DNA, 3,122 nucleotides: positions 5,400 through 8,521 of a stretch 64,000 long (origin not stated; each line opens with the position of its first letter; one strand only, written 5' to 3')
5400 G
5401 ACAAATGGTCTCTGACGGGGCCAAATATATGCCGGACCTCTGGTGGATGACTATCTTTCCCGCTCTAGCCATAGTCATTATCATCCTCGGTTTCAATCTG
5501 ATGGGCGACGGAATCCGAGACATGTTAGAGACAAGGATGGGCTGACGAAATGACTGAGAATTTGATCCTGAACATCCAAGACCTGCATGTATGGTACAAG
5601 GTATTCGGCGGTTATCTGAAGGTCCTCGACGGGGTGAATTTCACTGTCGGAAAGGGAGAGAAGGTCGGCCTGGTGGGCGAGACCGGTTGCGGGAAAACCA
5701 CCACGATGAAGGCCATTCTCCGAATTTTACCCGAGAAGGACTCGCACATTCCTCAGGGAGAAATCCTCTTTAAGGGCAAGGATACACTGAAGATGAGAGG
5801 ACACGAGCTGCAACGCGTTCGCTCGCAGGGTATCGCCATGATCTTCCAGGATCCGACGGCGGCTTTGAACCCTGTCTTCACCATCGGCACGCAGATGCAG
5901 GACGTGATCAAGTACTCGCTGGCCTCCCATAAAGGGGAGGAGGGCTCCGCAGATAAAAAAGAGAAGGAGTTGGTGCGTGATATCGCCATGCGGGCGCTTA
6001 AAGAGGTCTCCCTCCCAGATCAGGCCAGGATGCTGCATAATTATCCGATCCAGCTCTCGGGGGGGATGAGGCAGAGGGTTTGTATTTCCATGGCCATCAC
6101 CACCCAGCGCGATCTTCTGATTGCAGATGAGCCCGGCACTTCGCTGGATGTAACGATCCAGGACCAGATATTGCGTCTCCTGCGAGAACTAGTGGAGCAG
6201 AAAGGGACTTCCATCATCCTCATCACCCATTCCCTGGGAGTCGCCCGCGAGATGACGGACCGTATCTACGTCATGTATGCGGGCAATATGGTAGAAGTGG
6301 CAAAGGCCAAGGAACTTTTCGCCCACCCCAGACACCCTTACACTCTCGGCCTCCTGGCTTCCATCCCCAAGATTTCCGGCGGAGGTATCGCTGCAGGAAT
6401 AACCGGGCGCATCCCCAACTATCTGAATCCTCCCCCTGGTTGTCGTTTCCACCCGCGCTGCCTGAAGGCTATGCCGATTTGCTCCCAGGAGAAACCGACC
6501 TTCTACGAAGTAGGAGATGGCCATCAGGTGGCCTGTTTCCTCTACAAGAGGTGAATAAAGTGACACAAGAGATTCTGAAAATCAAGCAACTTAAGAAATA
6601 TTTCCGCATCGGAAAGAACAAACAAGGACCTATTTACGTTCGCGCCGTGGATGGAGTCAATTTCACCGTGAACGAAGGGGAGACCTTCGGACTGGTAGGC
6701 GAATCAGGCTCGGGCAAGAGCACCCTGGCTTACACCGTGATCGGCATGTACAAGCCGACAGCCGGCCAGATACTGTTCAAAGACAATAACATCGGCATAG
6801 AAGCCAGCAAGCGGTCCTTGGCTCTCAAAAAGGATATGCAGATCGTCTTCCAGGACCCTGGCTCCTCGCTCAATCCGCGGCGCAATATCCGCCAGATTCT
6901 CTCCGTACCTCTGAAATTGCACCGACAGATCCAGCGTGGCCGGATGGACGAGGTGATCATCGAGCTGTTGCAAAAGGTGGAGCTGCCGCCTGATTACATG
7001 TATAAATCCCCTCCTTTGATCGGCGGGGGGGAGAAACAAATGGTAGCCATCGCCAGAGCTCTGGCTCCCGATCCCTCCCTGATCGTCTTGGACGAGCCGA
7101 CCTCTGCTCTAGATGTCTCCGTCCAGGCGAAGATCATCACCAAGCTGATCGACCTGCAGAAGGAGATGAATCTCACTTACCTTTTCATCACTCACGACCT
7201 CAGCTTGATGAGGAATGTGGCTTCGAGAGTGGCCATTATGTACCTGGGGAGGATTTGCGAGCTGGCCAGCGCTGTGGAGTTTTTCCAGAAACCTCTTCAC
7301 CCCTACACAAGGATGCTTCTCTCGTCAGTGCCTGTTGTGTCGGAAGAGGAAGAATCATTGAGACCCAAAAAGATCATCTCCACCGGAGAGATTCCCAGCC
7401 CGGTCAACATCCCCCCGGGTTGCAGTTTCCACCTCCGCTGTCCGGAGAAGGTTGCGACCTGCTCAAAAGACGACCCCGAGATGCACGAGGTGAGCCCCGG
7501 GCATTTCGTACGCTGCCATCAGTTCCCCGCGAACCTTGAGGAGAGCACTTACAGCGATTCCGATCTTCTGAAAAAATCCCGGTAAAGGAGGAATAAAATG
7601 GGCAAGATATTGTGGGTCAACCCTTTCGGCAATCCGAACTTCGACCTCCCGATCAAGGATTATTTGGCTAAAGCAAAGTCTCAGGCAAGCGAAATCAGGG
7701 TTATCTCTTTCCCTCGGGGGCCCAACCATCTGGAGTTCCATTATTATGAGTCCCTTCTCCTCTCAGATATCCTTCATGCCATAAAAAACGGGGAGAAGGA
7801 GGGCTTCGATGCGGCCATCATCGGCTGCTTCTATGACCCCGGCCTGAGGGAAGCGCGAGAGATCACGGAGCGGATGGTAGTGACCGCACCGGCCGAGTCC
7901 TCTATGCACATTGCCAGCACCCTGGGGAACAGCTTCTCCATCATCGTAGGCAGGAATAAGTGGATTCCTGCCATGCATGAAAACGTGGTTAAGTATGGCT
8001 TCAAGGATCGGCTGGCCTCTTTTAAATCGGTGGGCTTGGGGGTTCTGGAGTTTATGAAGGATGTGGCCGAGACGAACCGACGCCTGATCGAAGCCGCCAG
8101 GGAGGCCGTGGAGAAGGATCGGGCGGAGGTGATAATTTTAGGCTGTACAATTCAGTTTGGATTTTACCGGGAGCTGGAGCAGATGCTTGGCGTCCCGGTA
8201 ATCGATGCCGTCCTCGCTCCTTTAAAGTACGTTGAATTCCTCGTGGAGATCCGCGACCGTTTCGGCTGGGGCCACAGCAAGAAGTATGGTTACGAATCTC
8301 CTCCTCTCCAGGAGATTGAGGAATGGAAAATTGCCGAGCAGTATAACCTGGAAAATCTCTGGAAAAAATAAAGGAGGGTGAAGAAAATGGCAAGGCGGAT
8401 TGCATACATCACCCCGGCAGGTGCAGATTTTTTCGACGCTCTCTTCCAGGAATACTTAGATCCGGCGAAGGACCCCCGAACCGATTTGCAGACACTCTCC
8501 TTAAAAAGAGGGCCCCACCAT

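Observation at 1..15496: Large uncharacterised catabolic cluster: Opp ABC + lone HyuA + two DUF917 + three hydantoin-type racemases + Xaa-Pro peptidase + Pro/Hyp racemase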

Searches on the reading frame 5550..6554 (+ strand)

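Call 3: search_protein_families(library=pfam, proteins=[window:5550-6554:+])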
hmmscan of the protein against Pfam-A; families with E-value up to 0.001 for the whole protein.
window:5550-6554:+ (334 aa): 9 families
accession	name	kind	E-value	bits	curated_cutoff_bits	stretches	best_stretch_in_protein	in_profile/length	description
PF00005.33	ABC_tran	-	7.4e-28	98.3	25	1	26-195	1-135/137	ABC transporter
PF08352.17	oligo_HPY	-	1.5e-17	64.2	27.1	1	248-311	1-65/65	Oligopeptide/dipeptide transporter, C-terminal region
PF13304.12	AAA_21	-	1.2e-08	35.8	27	1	169-231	238-302/304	AAA domain, putative AbiEii toxin, Type IV TA system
PF13175.12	AAA_15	-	4.9e-06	26.8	32.1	0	184-231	326-373/374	AAA ATPase domain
PF13401.12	AAA_22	-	9.8e-06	26.3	27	1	41-226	10-122/130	AAA domain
PF02463.25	SMC_N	-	0.00011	22.2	40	1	40-243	28-212/220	RecF/RecN/SMC N terminal domain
PF12775.13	AAA_7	-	0.00026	21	25.8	0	32-64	29-61/181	P-loop containing dynein motor region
PF00006.31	ATP-synt_ab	-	0.00063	19.9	29.5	0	24-60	3-38/213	ATP synthase alpha/beta family, nucleotide-binding domain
PF08303.17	tRNA_lig_kinase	-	0.00071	20.2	22.7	0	45-102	8-62/168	tRNA ligase kinase domain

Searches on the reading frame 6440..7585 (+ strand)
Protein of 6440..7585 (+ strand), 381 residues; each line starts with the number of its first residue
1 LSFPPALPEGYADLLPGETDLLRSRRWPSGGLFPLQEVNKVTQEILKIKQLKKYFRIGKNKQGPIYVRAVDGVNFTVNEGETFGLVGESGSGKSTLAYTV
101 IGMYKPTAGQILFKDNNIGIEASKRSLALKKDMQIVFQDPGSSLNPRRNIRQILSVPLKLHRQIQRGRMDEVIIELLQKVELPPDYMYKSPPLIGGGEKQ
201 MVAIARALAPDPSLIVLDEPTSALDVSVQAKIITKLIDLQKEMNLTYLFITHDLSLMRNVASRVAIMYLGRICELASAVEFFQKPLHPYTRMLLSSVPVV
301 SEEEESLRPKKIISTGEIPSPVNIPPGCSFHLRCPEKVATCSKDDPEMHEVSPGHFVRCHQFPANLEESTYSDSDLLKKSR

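Call 3: search_protein_families(library=pfam, proteins=[window:6440-7585:+])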
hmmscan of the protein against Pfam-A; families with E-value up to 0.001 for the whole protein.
window:6440-7585:+ (381 aa): 4 families
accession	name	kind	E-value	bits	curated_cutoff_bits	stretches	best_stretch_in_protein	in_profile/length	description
PF00005.33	ABC_tran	-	4.5e-29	102.2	25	1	71-222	2-137/137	ABC transporter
PF08352.17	oligo_HPY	-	5.9e-15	55.8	27.1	1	274-341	2-65/65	Oligopeptide/dipeptide transporter, C-terminal region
PF13304.12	AAA_21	-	7.4e-06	26.7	27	0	197-257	241-303/304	AAA domain, putative AbiEii toxin, Type IV TA system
PF02463.25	SMC_N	-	3.1e-05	24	40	1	84-266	28-211/220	RecF/RecN/SMC N terminal domain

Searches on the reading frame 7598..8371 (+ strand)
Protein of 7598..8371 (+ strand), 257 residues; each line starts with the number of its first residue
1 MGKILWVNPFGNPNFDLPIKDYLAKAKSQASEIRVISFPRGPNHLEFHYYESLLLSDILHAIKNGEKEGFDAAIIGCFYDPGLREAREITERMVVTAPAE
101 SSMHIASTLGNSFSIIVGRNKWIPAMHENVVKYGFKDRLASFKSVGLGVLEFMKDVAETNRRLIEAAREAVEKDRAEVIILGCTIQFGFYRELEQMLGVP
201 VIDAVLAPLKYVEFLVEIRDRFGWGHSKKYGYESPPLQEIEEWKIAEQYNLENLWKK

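Call 3: search_protein_families(library=pfam, proteins=[window:7598-8371:+])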
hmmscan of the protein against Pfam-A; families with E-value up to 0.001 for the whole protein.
window:7598-8371:+ (257 aa): 1 family
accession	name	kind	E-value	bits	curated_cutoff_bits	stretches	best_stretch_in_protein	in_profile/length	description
PF01177.27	Asp_Glu_race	-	1e-32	114.1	31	1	21-207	18-206/211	Asp/Glu/Hydantoin racemase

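Call 6: search_protein_families(library=ncbifam, proteins=[window:7598-8371:+], max_evalue=0.01)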
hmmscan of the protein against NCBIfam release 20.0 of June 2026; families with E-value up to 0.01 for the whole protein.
window:7598-8371:+ (257 aa): 0 families

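Call 71: search_solved_structures(query=window:7598-8371:+, max_evalue=0.01, show_alignments=1)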
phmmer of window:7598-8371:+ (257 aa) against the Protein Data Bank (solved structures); distinct sequences matched with E-value up to 0.01: 5.
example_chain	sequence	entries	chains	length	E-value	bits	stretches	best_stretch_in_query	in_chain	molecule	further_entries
3qvj_A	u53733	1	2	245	1.3e-23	87.2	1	12-218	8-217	Putative hydantoin racemase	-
3qvk_A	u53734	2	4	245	8.2e-21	78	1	12-218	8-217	Putative hydantoin racemase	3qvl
5lfd_A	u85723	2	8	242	6.8e-18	68.4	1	41-243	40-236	Allantoin racemase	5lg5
9qbx_A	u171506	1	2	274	8.6e-16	61.5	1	3-231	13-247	Epimerase opaE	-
2eq5_A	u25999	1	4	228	6.6e-09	39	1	57-208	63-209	228aa long hypothetical hydantoin racemase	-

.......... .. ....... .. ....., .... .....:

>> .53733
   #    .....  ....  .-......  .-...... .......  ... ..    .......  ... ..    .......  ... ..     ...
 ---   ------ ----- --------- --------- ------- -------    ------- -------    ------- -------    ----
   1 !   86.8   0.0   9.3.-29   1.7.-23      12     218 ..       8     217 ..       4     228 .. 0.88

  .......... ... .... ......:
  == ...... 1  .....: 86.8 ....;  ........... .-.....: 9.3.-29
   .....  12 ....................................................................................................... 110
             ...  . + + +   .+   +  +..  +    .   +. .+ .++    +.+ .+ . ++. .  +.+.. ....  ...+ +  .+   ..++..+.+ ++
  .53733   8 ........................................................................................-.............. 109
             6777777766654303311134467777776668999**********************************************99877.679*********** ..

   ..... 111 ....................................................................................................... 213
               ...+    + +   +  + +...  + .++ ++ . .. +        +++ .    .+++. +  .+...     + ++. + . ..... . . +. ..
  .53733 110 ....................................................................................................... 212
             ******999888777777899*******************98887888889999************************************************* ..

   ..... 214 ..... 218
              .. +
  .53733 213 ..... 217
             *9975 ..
